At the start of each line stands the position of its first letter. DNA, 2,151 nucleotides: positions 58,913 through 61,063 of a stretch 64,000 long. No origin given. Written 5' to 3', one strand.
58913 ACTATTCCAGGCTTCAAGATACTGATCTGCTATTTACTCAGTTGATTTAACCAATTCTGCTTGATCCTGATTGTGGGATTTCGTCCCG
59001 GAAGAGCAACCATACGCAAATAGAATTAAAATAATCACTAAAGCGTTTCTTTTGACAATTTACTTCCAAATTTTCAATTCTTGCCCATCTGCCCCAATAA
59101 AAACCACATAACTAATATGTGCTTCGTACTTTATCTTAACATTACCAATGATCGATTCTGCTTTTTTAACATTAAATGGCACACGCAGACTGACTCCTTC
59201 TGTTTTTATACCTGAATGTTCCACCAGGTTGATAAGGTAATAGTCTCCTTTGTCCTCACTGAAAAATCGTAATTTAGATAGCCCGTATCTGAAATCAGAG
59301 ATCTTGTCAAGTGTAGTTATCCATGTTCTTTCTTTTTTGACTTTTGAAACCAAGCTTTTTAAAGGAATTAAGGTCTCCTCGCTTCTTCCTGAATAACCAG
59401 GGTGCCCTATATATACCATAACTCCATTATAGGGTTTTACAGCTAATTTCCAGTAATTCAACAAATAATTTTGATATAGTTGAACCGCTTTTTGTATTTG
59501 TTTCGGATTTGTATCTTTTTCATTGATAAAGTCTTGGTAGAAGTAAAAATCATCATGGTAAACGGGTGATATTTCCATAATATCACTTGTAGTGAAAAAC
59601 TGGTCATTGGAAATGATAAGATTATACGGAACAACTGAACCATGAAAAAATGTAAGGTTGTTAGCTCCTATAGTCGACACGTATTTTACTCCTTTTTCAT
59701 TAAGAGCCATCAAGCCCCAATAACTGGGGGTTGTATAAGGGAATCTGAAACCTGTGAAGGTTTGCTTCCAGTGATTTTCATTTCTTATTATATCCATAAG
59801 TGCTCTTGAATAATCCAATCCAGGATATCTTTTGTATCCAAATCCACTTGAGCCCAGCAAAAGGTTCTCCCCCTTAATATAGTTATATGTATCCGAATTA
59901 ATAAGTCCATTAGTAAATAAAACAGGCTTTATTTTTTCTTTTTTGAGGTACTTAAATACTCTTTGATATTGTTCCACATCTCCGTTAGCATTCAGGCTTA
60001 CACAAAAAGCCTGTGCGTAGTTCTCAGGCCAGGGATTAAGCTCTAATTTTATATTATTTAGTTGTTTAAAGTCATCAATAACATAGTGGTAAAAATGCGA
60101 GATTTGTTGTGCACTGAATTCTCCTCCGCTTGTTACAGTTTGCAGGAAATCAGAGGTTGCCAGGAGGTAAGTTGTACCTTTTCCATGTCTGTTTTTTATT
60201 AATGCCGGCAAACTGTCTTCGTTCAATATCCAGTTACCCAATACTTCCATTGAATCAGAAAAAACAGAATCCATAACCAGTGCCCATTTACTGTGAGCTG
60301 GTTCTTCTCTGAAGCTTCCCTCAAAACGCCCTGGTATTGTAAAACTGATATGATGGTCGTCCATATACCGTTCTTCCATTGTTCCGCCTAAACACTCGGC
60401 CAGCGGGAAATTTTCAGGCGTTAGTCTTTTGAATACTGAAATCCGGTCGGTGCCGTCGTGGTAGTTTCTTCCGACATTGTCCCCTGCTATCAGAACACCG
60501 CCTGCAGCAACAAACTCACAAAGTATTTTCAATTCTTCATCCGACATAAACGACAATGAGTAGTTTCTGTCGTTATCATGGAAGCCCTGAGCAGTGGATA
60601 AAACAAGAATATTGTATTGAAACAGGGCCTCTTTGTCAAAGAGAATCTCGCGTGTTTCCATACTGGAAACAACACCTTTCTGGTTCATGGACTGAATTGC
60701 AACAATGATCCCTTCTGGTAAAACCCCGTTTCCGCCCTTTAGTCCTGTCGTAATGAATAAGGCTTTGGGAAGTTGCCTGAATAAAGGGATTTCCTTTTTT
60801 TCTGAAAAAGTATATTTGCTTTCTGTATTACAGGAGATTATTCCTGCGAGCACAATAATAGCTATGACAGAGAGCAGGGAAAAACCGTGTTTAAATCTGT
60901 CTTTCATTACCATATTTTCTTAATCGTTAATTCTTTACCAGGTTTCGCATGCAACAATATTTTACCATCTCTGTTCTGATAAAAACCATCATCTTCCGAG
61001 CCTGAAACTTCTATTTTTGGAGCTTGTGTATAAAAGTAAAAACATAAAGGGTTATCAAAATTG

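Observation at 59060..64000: Tightly coupled operon of at least three genes encoding a GH-like/CE4-like giant protein and a large lipoprotein: candidate uncharacterised exopolysaccharide-processing system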

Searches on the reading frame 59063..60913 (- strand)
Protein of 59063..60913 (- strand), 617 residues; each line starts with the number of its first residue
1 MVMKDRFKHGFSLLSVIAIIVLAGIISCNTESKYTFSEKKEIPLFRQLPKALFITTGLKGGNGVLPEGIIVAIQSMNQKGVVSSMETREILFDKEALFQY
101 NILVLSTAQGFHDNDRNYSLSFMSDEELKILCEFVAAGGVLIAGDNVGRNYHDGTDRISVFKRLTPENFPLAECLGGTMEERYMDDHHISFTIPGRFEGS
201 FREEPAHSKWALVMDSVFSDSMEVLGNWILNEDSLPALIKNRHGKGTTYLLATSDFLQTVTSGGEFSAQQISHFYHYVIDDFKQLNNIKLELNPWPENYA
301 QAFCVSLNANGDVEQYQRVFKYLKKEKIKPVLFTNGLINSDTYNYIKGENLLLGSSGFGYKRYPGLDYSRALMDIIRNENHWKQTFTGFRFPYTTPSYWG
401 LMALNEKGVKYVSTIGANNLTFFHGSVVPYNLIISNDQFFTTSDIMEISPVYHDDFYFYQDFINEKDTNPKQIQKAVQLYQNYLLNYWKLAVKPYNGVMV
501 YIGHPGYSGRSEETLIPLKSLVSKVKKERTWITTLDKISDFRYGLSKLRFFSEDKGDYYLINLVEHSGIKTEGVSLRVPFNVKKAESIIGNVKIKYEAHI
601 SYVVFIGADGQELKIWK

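Call 4: search_protein_families(library=pfam, proteins=[window:59063-60913:-], max_evalue=1)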
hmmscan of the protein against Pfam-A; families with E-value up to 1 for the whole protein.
window:59063-60913:- (617 aa): 3 families
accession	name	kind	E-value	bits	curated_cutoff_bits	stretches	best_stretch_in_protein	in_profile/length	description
PF08532.16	Glyco_hydro_42M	-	0.0038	17.2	25.8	1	121-254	67-187/207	Beta-galactosidase trimerisation domain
PF13812.12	PPR_3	-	0.09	13.3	25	1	310-334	28-52/63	Pentatricopeptide repeat domain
PF01522.26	Polysacc_deac_1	-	0.11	12.9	23.1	1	311-398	16-110/124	Polysaccharide deacetylase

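Call 5: search_protein_families(library=ncbifam, proteins=[window:59063-60913:-], max_evalue=1)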
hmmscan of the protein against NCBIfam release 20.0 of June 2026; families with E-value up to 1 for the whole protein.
window:59063-60913:- (617 aa): 0 families

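Call 23: find_homologous_proteins(query=window:59063-60913:-)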
Query window:59063-60913:- (617 aa): 128 proteins with E <= 0.001 among 7914 candidates; the best 120 are listed.
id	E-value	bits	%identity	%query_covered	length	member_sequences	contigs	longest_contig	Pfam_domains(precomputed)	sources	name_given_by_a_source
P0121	0.0e+0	1416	100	100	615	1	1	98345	-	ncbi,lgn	-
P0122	3.7e-269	913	63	96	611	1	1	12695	PF08532.17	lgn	-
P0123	8.1e-266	902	63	98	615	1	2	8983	PF08532.17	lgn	-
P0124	1.0e-263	895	62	97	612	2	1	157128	PF08532.17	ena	-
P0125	9.4e-263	892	61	99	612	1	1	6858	PF08532.17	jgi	jgi:hypothetical protein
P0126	2.4e-261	887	60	99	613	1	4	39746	-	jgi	jgi:hypothetical protein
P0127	3.4e-257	873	60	99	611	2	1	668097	-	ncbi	-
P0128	4.7e-255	866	60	98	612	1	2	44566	-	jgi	jgi:hypothetical protein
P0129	1.0e-254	865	61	100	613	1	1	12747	-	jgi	-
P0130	1.1e-248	845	57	100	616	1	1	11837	PF08532.17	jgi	jgi:hypothetical protein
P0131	6.4e-197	674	49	97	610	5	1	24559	PF08532.17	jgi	jgi:peptidoglycan/xylan/chitin deacetylase (PgdA/CDA1 family)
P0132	2.5e-193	662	50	98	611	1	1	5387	-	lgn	-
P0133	1.4e-184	633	47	98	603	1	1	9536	PF08532.17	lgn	-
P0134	2.1e-180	620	44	98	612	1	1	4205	PF08532.17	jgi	-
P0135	1.6e-178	613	47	94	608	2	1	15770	-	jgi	-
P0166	3.4e-162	559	42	97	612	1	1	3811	PF01522.27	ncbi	-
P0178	9.7e-160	551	42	96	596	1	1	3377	PF01522.27,PF08532.17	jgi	jgi:peptidoglycan/xylan/chitin deacetylase (PgdA/CDA1 family)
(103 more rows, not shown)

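Call 24: find_encoding_contigs(protein=P0121, flank=10000, max_places=3)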
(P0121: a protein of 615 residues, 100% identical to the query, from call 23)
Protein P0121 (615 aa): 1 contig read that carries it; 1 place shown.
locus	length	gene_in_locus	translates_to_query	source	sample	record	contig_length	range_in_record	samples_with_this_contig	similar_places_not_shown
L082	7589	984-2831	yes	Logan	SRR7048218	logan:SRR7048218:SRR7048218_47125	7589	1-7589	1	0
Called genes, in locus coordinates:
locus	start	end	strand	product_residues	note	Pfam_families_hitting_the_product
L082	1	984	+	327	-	?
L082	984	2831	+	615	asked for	-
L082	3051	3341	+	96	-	-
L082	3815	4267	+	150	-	-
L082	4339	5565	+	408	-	PF00724:Oxidored_FMN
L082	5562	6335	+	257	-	PF00106:adh_short, PF01370:Epimerase (faint), PF08659:KR, PF13561:adh_short_C2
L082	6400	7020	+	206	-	-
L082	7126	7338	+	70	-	PF11127:YgaP-like_TM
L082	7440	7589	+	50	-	?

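Call 38: predict_structure(alignment_id=A2)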
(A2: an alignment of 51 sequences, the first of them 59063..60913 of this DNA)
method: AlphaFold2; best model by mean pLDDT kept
length: 617 residues; sequences in the alignment: 51
mean_pLDDT: 88.9   pTM: 0.88
mean pLDDT of the five models: 88.9, 88.6, 88.5, 88.4, 88.2
residues with pLDDT >= 90: 428; 70-90: 132; 50-70: 33; < 50: 24
segments of 3 or more residues with pLDDT < 50: 1-5, 7-9, 29-38, 203-207
pLDDT, mean of each block of 10 residues (from residue 1): 46 75 65 42 92 79 75 94 93 94 89 70 93 97 92 92 96 95 86 80 57 92 93 91 97 88 85 96 96 96 97 97 98 96 96 95 92 98 97 87 96 71 74 84 92 92 79 94 96 93 96 97 97 98 97 97 92 97 97 93 97 97
secondary structure, 60 per line:
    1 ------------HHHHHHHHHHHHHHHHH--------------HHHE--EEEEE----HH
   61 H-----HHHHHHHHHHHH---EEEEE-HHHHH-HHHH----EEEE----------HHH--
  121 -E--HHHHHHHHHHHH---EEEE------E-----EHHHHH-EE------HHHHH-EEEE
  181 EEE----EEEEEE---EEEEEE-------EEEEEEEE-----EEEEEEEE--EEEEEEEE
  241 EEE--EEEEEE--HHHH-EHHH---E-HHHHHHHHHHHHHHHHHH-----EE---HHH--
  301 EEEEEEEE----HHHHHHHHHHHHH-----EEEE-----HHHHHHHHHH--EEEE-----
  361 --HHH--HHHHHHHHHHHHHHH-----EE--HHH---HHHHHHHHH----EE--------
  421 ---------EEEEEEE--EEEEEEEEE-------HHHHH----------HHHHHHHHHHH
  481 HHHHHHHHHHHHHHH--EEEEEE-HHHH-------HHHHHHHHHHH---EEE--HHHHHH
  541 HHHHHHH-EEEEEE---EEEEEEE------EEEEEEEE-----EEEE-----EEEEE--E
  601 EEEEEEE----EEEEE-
elements in order: H13-29 E50-54 H67-78 E82-86 H88-92 H94-97 E102-105 H125-136 E140-143 H157-161 H171-175 E177-183 E188-193 E197-202 E210-217 E223-230 E233-243 E246-251 H254-257 H268-285 E301-308 H313-325 E331-334 H340-349 E352-355 H368-382 H398-406 E430-436 E439-447 H455-459 H470-495 E498-503 H505-508 H516-526 E530-532 H535-547 E549-554 E558-564 E571-578 E584-587 E593-597 E600-607 E612-616

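Call 40: fold_search(model_id=the predicted structure, library=pdb)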
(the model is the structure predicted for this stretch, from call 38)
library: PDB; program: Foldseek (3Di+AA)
matches with E <= 10: 1551; with E <= 0.001: 167
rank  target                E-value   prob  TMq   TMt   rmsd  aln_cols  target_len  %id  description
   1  3rxz_A                6.4e-11  1.00  0.33  0.67   3.8       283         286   16  Crystal structure of putative polysaccharide deacetylase from Mycobacterium smegmatis (released 2011-06-22)
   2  3rxz_B                1.8e-10  1.00  0.33  0.67   3.8       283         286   16  Crystal structure of putative polysaccharide deacetylase from Mycobacterium smegmatis (released 2011-06-22)
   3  9f6z_A                1.9e-10  1.00  0.30  0.24  14.1       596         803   10  Human N-deacetylase/N-sulfotransferase 1 homodimer (released 2025-04-16)
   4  3rxz_C                1.2e-09  1.00  0.32  0.66   4.1       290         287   16  Crystal structure of putative polysaccharide deacetylase from Mycobacterium smegmatis (released 2011-06-22)
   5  3qbu_A                2.9e-09  1.00  0.29  0.58   6.0       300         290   14  Crystal structure of putative peptidoglycan deactelyase (HP0310) from Helicobacter pylori (released 2011-05-25)
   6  8ibt_B                1.2e-08  1.00  0.22  0.20   5.3       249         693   14  Crystal structure of GH42 beta-galactosidase BiBga42A from Bifidobacterium longum subspecies infantis E318S mutant in  (released 2023-06-07)
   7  8ibr                  1.4e-08  1.00  0.22  0.20   4.7       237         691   15  Crystal structure of GH42 beta-galactosidase BiBga42A from Bifidobacterium longum subspecies infantis in complex with gl (released 2023-06-07)
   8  5zns_A                1.9e-08  1.00  0.28  0.43   8.0       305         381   10  Insect chitin deacetylase (released 2019-02-20)
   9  5znt_A                2.0e-08  1.00  0.29  0.45   8.4       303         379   12  Insect chitin deacetylase (released 2019-02-20)
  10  4oif_B                2.0e-08  1.00  0.26  0.23   6.3       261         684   17  3D structure of Gan42B, a GH42 beta-galactosidase from G. (released 2015-02-04)
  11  5dfa_B                2.2e-08  1.00  0.24  0.22   4.0       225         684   19  3D structure of the E323A catalytic mutant of Gan42B, a GH42 beta-galactosidase from G. stearothermophilus (released 2015-12-09)
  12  5dfa_A                3.0e-08  1.00  0.24  0.22   4.0       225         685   19  3D structure of the E323A catalytic mutant of Gan42B, a GH42 beta-galactosidase from G. stearothermophilus (released 2015-12-09)
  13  8ibt_A                3.3e-08  1.00  0.23  0.21   5.0       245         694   13  Crystal structure of GH42 beta-galactosidase BiBga42A from Bifidobacterium longum subspecies infantis E318S mutant in  (released 2023-06-07)
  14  4ucf_C                4.2e-08  1.00  0.22  0.20   7.0       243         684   14  Crystal structure of Bifidobacterium bifidum beta-galactosidase in complex with alpha-galactose (released 2016-01-20)
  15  5e9a_B                4.9e-08  1.00  0.24  0.22   4.1       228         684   16  Crystal structure analysis of the cold-adamped beta-galactosidase from Rahnella sp. R3 (released 2016-10-26)
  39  9cgy                  2.1e-07  1.00  0.46  0.36  10.1       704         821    9  Structure of the Pel modification enzyme PelA from Pseudomonas thermotolerans (released 2025-05-14)
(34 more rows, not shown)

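Call 49: search_solved_structures(query=A2, max_evalue=10, show_alignments=2)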
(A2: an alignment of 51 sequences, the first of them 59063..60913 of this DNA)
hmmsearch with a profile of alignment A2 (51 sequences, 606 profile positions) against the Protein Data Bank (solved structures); distinct sequences matched with E-value up to 10: 17.
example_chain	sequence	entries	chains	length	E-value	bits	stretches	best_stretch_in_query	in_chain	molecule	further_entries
7bly_A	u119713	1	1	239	0.00017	23.3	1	300-398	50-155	Aspergillus niger contig An12c0130, genomic contig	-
2c1i_A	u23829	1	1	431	0.00079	21.1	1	259-369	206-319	PEPTIDOGLYCAN GLCNAC DEACETYLASE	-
2c1g_A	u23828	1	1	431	0.011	17.4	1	259-369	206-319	PEPTIDOGLYCAN GLCNAC DEACETYLASE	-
4m1b_A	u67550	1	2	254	0.053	15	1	302-371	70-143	Polysaccharide deacetylase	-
7e5w_A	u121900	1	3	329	0.13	13.8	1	293-363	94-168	Catabolite control protein A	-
7ddy_D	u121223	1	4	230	0.19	13.2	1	239-314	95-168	G-D-S-L family lipolytic protein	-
7bkf_A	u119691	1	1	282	0.2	13.2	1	292-366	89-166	Putative polysaccharide deacetylase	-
7y51_A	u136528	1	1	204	0.24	12.9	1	305-369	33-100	Predicted xylanase/chitin deacetylase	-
5o6y_A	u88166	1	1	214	0.29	12.6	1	291-371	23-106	Peptidoglycan N-acetylglucosamine deacetylase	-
5o6y_B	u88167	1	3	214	0.32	12.5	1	291-371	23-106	Peptidoglycan N-acetylglucosamine deacetylase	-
4l1g_A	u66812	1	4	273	0.41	12.1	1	291-371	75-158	Peptidoglycan N-acetylglucosamine deacetylase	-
6hm9_A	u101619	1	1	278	0.51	11.8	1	302-367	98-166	Putative polysaccharide deacetylase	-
1z7a_A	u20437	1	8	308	0.53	11.7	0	296-365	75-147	conserved hypothetical protein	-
4oif_A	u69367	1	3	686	0.63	11.5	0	221-239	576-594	Beta-galactosidase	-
5dfa_A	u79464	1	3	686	0.63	11.5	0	221-239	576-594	Beta-galactosidase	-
3rxz_A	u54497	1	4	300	1.5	10.3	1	479-531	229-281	Polysaccharide deacetylase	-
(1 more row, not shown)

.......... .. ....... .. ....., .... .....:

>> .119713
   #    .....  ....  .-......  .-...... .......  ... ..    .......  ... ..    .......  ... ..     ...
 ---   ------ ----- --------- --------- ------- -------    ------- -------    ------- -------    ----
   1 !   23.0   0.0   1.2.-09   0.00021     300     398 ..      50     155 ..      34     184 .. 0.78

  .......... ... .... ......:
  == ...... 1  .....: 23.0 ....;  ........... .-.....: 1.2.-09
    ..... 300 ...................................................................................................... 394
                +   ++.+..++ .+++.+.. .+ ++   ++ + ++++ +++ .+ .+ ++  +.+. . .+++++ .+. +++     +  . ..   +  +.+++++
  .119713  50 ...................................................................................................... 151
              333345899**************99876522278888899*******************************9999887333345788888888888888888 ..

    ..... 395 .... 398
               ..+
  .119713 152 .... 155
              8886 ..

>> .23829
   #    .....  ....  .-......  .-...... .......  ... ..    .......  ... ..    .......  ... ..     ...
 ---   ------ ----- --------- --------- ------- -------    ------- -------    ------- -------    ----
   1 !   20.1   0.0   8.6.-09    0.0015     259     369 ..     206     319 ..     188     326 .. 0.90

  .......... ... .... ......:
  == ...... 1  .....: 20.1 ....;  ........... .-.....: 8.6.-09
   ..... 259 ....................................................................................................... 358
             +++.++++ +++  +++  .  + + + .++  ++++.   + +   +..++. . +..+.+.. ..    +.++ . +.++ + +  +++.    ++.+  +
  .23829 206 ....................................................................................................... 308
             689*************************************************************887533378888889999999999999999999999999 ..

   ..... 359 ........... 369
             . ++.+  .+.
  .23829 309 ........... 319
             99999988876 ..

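Call 59: search_protein_families(library=pfam, proteins=[P0166, P0178], max_evalue=0.01)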
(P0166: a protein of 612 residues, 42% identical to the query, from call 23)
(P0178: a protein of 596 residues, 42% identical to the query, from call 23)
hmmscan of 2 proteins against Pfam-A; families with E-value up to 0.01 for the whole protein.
P0166 (612 aa): 2 families
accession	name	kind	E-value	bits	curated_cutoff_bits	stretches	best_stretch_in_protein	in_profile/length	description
PF01522.26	Polysacc_deac_1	-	1.9e-05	25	23.1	1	308-380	19-98/124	Polysaccharide deacetylase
PF08532.16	Glyco_hydro_42M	-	0.0002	21.4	25.8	1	114-248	66-187/207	Beta-galactosidase trimerisation domain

P0178 (596 aa): 2 families
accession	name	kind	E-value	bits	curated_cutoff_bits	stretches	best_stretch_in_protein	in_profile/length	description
PF01522.26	Polysacc_deac_1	-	8.1e-06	26.2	23.1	1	289-389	16-123/124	Polysaccharide deacetylase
PF08532.16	Glyco_hydro_42M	-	1.4e-05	25.2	25.8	1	94-232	66-187/207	Beta-galactosidase trimerisation domain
